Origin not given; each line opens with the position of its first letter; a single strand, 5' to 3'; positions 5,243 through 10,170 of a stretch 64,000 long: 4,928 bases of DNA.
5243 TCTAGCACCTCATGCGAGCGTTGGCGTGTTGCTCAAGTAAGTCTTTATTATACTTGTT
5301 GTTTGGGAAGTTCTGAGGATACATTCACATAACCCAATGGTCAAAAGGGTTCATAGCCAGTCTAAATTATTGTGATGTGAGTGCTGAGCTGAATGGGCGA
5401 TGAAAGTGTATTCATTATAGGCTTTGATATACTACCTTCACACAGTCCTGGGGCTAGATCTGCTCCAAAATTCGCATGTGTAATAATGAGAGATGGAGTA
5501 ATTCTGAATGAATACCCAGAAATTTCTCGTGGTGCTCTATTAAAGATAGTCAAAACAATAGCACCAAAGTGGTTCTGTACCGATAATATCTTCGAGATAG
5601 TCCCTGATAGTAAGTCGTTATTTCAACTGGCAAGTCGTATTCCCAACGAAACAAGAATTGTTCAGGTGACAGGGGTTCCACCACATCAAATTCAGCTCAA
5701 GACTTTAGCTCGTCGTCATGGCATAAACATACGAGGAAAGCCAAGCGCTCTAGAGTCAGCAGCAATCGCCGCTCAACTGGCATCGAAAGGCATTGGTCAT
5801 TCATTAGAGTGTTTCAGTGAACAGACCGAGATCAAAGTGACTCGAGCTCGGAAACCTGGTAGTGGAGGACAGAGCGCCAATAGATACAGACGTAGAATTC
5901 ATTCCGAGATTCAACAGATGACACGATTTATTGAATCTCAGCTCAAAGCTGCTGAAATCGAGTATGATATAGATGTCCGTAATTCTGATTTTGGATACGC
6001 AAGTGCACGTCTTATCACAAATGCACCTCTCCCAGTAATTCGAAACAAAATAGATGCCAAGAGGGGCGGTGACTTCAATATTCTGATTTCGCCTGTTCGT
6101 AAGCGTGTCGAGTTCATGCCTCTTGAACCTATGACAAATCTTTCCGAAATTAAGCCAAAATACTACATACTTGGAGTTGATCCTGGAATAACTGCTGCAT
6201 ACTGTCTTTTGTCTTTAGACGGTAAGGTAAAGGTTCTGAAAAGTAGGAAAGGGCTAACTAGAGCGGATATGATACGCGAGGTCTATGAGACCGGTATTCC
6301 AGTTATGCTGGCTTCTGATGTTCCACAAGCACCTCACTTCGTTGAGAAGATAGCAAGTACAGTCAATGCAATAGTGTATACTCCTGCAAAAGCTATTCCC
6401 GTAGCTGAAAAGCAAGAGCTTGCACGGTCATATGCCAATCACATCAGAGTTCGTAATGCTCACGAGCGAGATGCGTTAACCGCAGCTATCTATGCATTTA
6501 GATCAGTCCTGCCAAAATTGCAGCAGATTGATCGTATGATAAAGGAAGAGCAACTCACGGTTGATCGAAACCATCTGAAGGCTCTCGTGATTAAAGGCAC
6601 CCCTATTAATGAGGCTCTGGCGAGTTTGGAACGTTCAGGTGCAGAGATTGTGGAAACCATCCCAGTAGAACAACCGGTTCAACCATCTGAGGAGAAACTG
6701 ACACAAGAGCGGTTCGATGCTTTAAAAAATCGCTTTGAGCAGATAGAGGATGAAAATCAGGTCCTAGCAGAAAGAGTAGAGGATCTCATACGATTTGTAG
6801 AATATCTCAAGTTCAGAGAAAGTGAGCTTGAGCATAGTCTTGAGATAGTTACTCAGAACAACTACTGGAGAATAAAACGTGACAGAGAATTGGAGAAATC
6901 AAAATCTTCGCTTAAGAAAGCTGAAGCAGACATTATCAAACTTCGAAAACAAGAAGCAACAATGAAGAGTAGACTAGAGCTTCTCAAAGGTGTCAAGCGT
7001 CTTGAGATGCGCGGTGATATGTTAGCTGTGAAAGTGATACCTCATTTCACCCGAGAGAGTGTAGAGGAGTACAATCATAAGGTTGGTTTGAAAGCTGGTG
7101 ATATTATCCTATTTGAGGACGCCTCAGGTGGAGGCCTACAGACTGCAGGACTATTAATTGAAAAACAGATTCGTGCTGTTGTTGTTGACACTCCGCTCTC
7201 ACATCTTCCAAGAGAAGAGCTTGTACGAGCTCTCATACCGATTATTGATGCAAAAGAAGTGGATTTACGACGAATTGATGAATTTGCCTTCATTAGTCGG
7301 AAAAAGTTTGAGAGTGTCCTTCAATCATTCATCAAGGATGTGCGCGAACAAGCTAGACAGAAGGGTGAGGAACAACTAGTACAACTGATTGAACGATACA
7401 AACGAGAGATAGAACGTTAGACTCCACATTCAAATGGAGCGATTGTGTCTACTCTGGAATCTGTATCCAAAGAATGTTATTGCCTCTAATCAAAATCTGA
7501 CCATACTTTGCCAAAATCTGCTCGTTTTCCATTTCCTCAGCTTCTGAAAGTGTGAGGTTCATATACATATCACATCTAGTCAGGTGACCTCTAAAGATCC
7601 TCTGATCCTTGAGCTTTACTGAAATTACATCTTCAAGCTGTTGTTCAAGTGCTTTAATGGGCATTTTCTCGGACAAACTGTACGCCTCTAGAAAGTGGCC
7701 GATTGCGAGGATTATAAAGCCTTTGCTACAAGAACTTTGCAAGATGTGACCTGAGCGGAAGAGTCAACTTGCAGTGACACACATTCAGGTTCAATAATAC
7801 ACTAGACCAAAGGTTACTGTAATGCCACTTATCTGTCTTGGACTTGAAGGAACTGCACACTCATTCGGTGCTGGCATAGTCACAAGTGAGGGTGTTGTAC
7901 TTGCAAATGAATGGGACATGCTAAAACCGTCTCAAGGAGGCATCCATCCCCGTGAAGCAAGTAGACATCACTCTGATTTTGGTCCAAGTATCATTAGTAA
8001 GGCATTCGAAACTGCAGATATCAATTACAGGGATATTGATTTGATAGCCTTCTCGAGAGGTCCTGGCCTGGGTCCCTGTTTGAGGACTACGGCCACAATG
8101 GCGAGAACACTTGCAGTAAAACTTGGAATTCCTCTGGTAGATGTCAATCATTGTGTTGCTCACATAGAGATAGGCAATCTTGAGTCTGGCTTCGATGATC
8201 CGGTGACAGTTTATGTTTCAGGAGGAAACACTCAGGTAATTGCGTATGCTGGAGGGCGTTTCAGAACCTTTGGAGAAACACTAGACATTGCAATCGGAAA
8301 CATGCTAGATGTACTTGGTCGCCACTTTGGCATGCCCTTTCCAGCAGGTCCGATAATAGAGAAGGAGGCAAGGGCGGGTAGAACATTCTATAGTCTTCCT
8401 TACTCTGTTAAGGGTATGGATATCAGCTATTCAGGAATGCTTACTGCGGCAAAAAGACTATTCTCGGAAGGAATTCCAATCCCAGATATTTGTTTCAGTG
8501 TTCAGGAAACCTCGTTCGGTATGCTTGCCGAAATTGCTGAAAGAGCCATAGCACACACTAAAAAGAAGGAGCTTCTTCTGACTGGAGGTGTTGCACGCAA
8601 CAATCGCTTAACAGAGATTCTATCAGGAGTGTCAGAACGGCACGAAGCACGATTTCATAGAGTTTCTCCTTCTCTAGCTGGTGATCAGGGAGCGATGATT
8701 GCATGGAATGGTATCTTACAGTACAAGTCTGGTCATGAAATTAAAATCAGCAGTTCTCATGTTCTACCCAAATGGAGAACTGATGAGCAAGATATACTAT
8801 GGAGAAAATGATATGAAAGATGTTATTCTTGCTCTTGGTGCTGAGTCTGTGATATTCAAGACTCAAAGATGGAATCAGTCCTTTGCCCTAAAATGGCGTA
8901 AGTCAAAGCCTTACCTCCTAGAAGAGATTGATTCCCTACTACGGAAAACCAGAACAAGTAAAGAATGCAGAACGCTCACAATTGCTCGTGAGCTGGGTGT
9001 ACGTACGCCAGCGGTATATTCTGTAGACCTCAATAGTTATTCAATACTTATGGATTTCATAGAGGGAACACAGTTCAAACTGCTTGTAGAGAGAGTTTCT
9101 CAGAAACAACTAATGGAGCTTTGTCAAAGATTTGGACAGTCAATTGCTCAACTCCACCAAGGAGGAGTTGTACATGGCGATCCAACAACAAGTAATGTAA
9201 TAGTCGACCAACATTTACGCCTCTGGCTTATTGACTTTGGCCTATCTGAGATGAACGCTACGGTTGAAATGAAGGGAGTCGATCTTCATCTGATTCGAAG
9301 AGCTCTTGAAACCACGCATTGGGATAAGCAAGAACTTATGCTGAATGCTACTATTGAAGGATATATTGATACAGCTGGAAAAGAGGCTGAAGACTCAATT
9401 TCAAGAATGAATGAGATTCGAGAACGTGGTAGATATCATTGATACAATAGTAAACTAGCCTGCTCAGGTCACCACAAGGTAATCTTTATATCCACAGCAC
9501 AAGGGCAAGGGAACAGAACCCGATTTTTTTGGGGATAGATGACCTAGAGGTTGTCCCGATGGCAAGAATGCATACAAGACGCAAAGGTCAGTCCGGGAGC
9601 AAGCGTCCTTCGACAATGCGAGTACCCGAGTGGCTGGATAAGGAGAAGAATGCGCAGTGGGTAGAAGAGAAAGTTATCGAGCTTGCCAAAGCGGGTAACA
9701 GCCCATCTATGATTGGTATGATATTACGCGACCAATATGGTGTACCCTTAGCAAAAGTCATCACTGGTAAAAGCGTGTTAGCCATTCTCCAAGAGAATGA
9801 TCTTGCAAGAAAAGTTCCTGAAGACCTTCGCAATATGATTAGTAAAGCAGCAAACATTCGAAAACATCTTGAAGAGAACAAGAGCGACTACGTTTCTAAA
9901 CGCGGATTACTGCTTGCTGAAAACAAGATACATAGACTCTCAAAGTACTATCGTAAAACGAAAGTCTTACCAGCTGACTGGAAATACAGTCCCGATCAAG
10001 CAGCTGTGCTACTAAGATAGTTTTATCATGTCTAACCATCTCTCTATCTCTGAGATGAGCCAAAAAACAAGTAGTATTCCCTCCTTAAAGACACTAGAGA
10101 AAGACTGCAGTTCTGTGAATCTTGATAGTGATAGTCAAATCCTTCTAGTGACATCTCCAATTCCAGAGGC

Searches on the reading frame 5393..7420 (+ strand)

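Call 51: search_protein_families(library=pfam, proteins=[window:5393-7420:+], max_evalue=0.00001)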
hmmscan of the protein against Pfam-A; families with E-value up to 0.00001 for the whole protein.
window:5393-7420:+ (675 aa): 1 family
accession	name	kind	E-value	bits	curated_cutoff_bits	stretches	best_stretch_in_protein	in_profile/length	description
PF04312.18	DUF460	-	2.5e-34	118.3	28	1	224-365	3-135/135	Protein of unknown function (DUF460)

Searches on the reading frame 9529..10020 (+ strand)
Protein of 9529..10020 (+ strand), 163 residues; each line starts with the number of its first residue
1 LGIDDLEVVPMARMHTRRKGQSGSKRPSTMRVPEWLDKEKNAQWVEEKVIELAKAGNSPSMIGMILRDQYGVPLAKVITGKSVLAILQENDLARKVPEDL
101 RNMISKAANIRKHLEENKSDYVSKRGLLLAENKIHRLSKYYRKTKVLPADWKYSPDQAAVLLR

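Call 52: search_protein_families(library=pfam, proteins=[window:9529-10020:+], max_evalue=0.0001)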
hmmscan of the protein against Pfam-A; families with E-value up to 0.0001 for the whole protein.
window:9529-10020:+ (163 aa): 2 families
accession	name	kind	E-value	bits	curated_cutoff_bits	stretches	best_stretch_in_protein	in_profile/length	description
PF08069.17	Ribosomal_S13_N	-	1.8e-24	86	25.4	1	11-72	1-60/60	Ribosomal S13/S15 N-terminal domain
PF00312.27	Ribosomal_S15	-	3.3e-15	56.4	31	1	93-158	11-78/81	Ribosomal protein S15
